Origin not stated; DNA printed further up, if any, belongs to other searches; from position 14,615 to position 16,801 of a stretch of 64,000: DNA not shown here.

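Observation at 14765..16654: Fusion of an inositol-monophosphatase-family domain with a degenerate ADP-ribosylglycohydrolase-like domain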

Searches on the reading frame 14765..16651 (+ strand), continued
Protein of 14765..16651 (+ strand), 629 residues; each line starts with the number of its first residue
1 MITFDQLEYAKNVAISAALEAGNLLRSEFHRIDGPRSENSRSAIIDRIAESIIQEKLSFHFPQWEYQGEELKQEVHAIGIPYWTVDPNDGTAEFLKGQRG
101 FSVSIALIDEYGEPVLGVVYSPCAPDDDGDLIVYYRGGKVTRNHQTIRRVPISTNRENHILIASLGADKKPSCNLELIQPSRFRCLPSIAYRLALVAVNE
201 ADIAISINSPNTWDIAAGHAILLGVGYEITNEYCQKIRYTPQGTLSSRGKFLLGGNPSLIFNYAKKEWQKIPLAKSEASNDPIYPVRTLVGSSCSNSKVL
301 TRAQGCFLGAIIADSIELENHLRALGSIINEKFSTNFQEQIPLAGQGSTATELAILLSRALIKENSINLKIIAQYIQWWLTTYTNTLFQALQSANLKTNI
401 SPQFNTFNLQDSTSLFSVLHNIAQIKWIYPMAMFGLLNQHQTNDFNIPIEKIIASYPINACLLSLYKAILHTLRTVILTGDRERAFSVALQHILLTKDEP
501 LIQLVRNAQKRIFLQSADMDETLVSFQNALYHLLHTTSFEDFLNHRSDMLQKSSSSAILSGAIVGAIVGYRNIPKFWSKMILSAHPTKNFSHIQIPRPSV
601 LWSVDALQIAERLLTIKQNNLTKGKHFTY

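Call 16: find_encoding_contigs(protein=P0118, flank=8000, max_places=2)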
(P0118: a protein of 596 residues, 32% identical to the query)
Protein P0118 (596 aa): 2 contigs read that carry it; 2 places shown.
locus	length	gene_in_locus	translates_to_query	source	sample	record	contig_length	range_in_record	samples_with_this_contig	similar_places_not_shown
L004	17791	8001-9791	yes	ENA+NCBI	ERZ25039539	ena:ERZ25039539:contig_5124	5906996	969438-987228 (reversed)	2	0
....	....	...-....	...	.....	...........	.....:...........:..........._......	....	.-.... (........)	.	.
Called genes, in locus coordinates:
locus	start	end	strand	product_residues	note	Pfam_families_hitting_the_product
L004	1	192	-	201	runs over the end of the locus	-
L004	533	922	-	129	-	-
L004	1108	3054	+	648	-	PF02838:Glyco_hydro_20b, PF14845:Glycohydro_20b2, PF00728:Glyco_hydro_20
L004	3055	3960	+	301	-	PF13489:Methyltransf_23 (weak), PF08241:Methyltransf_11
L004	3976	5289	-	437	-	PF13660:DUF4147, PF05161:MOFRL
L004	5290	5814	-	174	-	PF01202:SKI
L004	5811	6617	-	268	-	PF00106:adh_short, PF08659:KR (weak), PF13561:adh_short_C2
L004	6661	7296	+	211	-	PF02190:LON_substr_bdg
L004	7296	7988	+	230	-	PF00702:Hydrolase, PF13419:HAD_2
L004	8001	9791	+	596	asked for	PF00459:Inositol_P, PF03747:ADP_ribosyl_GH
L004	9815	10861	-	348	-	PF04055:Radical_SAM, PF13353:Fer4_12 (weak)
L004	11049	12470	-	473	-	PF07690:MFS_1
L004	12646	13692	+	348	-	PF00248:Aldo_ket_red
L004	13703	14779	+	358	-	PF08240:ADH_N, PF16912:Glu_dehyd_C (weak), PF00107:ADH_zinc_N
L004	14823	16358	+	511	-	PF00930:DPPIV_N (faint), PF26550:Tricorn_2nd, PF26549:Tricorn_N (weak), PF07676:PD40 (weak), PF26550:Tricorn_2nd (weak), PF26549:Tricorn_N, PF07676:PD40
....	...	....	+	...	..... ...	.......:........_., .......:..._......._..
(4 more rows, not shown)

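Call 18: find_related_loci(query=A1, collection=genome_contigs, flank=6000)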
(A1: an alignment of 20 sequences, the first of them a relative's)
Query A1 (629 aa) in genome_contigs; peptide patterns used: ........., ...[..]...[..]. (x = any residue, [..] = any of these).
600 stretches matched a pattern (row limit reached: there are more); 551 encode a relative of the query (tblastn E <= 1e-3); the best 80 are kept; 80 distinct loci.
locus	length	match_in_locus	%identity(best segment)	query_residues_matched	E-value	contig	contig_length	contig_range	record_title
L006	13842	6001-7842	36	7-614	4e-114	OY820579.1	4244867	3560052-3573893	MAG: bacterium isolate b87cb07c-c330-40d7-8fa2-0003e2defbb7 genome assembly, chromosome: 1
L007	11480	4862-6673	32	22-616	3e-87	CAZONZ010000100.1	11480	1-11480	MAG TPA_asm: uncultured bacterium isolate SRP128890_co1_79 genome assembly, contig: NODE_8363_length_11480_cov_9.447002,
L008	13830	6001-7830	32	12-616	2e-86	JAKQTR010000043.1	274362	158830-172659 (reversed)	MAG: Acidobacteriota bacterium isolate USST_maxbin.036 k141_1398219, whole genome shotgun sequence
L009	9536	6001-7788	33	6-614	3e-86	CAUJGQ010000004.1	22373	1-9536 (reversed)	MAG: Chloroflexota bacterium isolate KLAP209 genome assembly, contig: KLAP209_220300, whole genome shotgun sequence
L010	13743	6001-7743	31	7-617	7e-85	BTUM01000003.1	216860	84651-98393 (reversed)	MAG: Candidatus Xenobia bacterium AMX-MBFR-33 DNA, sequence003, whole genome shotgun sequence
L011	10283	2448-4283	32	2-614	1e-83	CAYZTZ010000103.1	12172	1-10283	MAG TPA_asm: uncultured Acidobacteriota bacterium isolate binchicken_co274_439 genome assembly, contig: NODE_12947_lengt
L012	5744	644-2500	32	12-626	3e-83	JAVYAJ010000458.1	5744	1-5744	MAG: Candidatus Anammoximicrobium sp. isolate LP bin20 LP_0117_k97_450608, whole genome shotgun sequence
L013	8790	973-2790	33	7-605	1e-81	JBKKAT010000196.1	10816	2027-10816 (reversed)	MAG: Acidobacteriota bacterium isolate swi_bin.31 k127_681130, whole genome shotgun sequence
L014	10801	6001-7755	31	12-616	4e-82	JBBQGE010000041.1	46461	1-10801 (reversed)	MAG: Bryobacterales bacterium isolate Co_metawrap_978 Cmw_978_k141_3283938_length_46461_cov_35.9940, whole genome shotgu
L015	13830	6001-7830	31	4-614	9e-82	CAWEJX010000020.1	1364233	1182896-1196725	MAG: uncultured Acidobacteriota bacterium isolate MFD05942.bin.2.136 genome assembly, contig: contig_8737, whole genome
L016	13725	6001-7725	33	22-629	7e-81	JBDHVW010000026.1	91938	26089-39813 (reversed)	MAG: Vulcanimicrobiota bacterium isolate AS-MICRO-3CA.307 NODE_725_length_91938_cov_4.970637, whole genome shotgun seque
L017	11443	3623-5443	32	3-607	8e-81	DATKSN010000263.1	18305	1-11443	MAG TPA_asm: Pirellulales bacterium isolate SMAG_U14055 k141_803636, whole genome shotgun sequence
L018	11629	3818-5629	31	10-605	2e-80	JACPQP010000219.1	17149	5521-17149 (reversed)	MAG: Chloroflexi bacterium isolate NC_groundwater_656_Ag_B-0.1um_68_36 B_1_S1_Biohub_coassembly_k141_1945312, whole geno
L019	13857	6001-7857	31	9-605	3e-82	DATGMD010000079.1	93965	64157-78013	MAG TPA_asm: Chloroflexota bacterium isolate SMAG_U9903 k141_33911, whole genome shotgun sequence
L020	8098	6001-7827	32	9-616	6e-79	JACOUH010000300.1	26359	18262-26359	MAG: Planctomycetota bacterium isolate NC_groundwater_65_Pr7_S-0.65um_66_14 FFV18_Sp65_scaffold_453536, whole genome sho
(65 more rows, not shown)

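Call 32: predict_structure(alignment_id=A2)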
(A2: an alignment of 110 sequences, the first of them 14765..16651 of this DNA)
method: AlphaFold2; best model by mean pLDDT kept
length: 629 residues; sequences in the alignment: 110
mean_pLDDT: 89.1   pTM: 0.92
mean pLDDT of the five models: 89.1, 87.9, 87.8, 87.7, 86.9
residues with pLDDT >= 90: 446; 70-90: 94; 50-70: 84; < 50: 5
segments of 3 or more residues with pLDDT < 50: 626-629
pLDDT, mean of each block of 10 residues (from residue 1): 96 99 98 95 97 98 97 88 98 97 98 98 97 98 96 93 97 96 97 98 96 98 98 97 95 97 96 92 94 96 98 89 69 54 71 94 90 88 72 59 62 69 79 83 56 71 90 96 97 94 96 84 92 96 79 83 97 94 91 87 97 86 54
secondary structure, 60 per line:
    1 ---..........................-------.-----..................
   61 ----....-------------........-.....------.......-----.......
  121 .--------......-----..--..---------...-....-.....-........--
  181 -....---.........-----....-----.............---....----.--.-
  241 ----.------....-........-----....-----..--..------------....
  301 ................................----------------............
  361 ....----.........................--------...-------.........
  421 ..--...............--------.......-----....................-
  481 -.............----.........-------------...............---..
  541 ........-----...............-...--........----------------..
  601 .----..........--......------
elements in order: H4-29 H44-60 E65-68 E82-89 H91-95 E102-108 E114-121 E130-135 E160-163 H165-169 H171-178 E182-185 H189-197 E203-206 H212-224 E228-231 E252-255 H257-264 H270-273 H297-332 H349-364 H369-393 H412-422 H425-439 H448-454 H460-479 H482-494 H499-507 H521-535 H539-548 H554-568 H575-582 H606-615 H618-623

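Call 34: fold_search(model_id=the predicted structure, library=pdb)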
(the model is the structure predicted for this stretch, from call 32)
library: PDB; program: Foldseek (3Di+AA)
matches with E <= 10: 589; with E <= 0.001: 139
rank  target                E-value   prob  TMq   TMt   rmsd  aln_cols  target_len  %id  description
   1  8wdq_A                1.6e-12  1.00  0.33  0.71   4.5       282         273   22  Crystal Structure of Pseudomonas aeruginosa SuhB in complex with D-myo-inositol-1-phosphate (released 2024-09-18)
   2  3lv0_B                2.3e-12  1.00  0.34  0.78   3.7       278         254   25  Crystal structure of extragenic suppressor protein suhB from Bartonella henselae, native (released 2010-03-02)
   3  2qfl                  2.3e-12  1.00  0.34  0.76   4.2       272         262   25  Structure of SuhB: Inositol monophosphatase and extragenic suppressor from E. coli (released 2007-07-24)
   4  3lv0_A                2.7e-12  1.00  0.33  0.76   3.7       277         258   25  Crystal structure of extragenic suppressor protein suhB from Bartonella henselae, native (released 2010-03-02)
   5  9mmi_A                3.0e-12  1.00  0.33  0.74   4.6       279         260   25  Myo-inositol-1(or 4)-monophosphatase that can perform essential dephosphorylation step to facilitate riboflavin biosyn (released 2025-04-09)
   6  6tqn_S                3.6e-12  1.00  0.33  0.73   4.1       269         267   25  rrn anti-termination complex without S4 (released 2020-08-05)
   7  5zhh_A                3.7e-12  1.00  0.33  0.79   4.1       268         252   25  Structure of Inositol monophosphatase from Anabaena (Nostoc) sp. PCC 7120 (released 2019-04-03)
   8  9j90_B                4.9e-12  1.00  0.34  0.77   3.8       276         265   23  Crystal structure of Pseudomonas aeruginosa SuhB complexed with Gallic acid in orthorhombic space group (released 2025-08-27)
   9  3luz_B                6.1e-12  1.00  0.31  0.78   3.6       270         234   26  Crystal structure of extragenic suppressor protein suhB from Bartonella henselae, via combined iodide SAD molecular re (released 2010-03-02)
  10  4as4_A                8.3e-12  1.00  0.35  0.76   3.9       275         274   19  Structure of human inositol monophosphatase 1 (released 2012-10-10)
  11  8wip_A                8.3e-12  1.00  0.34  0.74   4.4       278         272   22  Crystal Structure of Pseudomonas aeruginosa SuhB in its apo form. (released 2024-10-02)
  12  9mmi_B                8.7e-12  1.00  0.34  0.78   4.1       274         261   25  Myo-inositol-1(or 4)-monophosphatase that can perform essential dephosphorylation step to facilitate riboflavin biosyn (released 2025-04-09)
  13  2p3n_A                9.9e-12  1.00  0.35  0.82   3.3       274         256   24  Thermotoga maritima IMPase TM1415 (released 2007-04-24)
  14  2p3v_A                1.0e-11  1.00  0.35  0.81   3.6       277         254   23  Thermotoga maritima IMPase TM1415 (released 2007-04-24)
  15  2pcr_D                1.4e-11  1.00  0.32  0.79   4.2       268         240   24  Crystal structure of Myo-inositol-1(or 4)-monophosphatase (aq_1983) from Aquifex Aeolicus VF5 (released 2007-10-02)
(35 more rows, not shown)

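Call 48: search_protein_families(library=padloc, proteins=[window:14765-16651:+, P0006], max_evalue=0.01)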
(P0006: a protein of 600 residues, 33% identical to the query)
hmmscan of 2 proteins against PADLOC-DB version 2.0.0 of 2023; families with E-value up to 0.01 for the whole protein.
window:14765-16651:+ (629 aa): 0 families

P0006 (600 aa): 0 families

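Call 59: search_protein_families(library=ncbifam, proteins=[P0006, P0003, P0002], max_evalue=0.00001)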
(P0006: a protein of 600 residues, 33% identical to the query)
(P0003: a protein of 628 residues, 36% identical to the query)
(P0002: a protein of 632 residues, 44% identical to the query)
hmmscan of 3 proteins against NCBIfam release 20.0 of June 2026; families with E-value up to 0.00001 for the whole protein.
P0006 (600 aa): 8 families
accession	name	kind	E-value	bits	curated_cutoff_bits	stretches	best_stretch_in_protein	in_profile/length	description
TIGR02662.1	dinitro_DRAG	equivalog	2.3e-40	138.6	337.05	1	296-565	3-266/287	ADP-ribosyl-[dinitrogen reductase] hydrolase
NF041672.1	ADPriboarghdlase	equivalog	4.4e-26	91.5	490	1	287-572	59-348/361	ADP-ribosylarginine hydrolase Tri1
TIGR01331.1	bisphos_cysQ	equivalog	2.3e-23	83.1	228.8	1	12-240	5-238/250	3'(2'),5'-bisphosphate nucleotidase CysQ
TIGR02067.1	his_9_HisN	equivalog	3.1e-19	69.5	275.15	1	11-235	4-230/252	histidinol-phosphatase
NF008182.0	PRK10931.1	equivalog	3.2e-15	55.9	379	1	43-240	41-234/246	3'(2'),5'-bisphosphate nucleotidase CysQ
NF008027.1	PRK10757.1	equivalog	4.2e-14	52.1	332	1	8-227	4-228/267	inositol-1-monophosphatase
NF009321.0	PRK12676.1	equivalog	1.7e-08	33.8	264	1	40-239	45-239/264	bifunctional fructose-bisphosphatase/inositol-phosphate phosphatase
TIGR01330.1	bisphos_HAL2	equivalog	2.2e-06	26.8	267.05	1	78-121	135-177/359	3'(2'),5'-bisphosphate nucleotidase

P0003 (628 aa): 8 families
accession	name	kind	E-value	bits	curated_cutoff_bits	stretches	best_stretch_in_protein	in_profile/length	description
TIGR02662.1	dinitro_DRAG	equivalog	3.6e-35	121.6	337.05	1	305-590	3-266/287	ADP-ribosyl-[dinitrogen reductase] hydrolase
TIGR01331.1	bisphos_cysQ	equivalog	8.8e-23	81.2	228.8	1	46-242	37-236/250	3'(2'),5'-bisphosphate nucleotidase CysQ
NF041672.1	ADPriboarghdlase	equivalog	5.2e-21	74.8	490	1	300-592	63-343/361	ADP-ribosylarginine hydrolase Tri1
TIGR02067.1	his_9_HisN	equivalog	4.4e-17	62.4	275.15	1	23-232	11-223/252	histidinol-phosphatase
NF008182.0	PRK10931.1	equivalog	1.1e-15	57.4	379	1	48-245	41-235/246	3'(2'),5'-bisphosphate nucleotidase CysQ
NF008027.1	PRK10757.1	equivalog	6.9e-12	44.9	332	1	11-245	2-241/267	inositol-1-monophosphatase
TIGR01330.1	bisphos_HAL2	equivalog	7.2e-07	28.3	267.05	0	84-125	136-176/359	3'(2'),5'-bisphosphate nucleotidase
NF009321.0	PRK12676.1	equivalog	1.7e-06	27.3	264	1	84-238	84-234/264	bifunctional fructose-bisphosphatase/inositol-phosphate phosphatase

P0002 (632 aa): 8 families
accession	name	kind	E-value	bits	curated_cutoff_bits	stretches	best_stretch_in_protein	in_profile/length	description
TIGR02662.1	dinitro_DRAG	equivalog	1.2e-34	119.9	337.05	1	301-590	1-266/287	ADP-ribosyl-[dinitrogen reductase] hydrolase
NF041672.1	ADPriboarghdlase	equivalog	6.7e-28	97.5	490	1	294-592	59-343/361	ADP-ribosylarginine hydrolase Tri1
TIGR01331.1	bisphos_cysQ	equivalog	1.3e-22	80.6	228.8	1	46-243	38-238/250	3'(2'),5'-bisphosphate nucleotidase CysQ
TIGR02067.1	his_9_HisN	equivalog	1.4e-19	70.6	275.15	1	14-124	4-116/252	histidinol-phosphatase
NF008182.0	PRK10931.1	equivalog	3.1e-17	62.5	379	1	11-123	5-119/246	3'(2'),5'-bisphosphate nucleotidase CysQ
NF008027.1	PRK10757.1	equivalog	9e-12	44.5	332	1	13-225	6-223/267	inositol-1-monophosphatase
NF009321.0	PRK12676.1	equivalog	2.5e-09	36.6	264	1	42-241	43-238/264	bifunctional fructose-bisphosphatase/inositol-phosphate phosphatase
TIGR01330.1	bisphos_HAL2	equivalog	6.7e-07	28.4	267.05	1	83-124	136-176/359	3'(2'),5'-bisphosphate nucleotidase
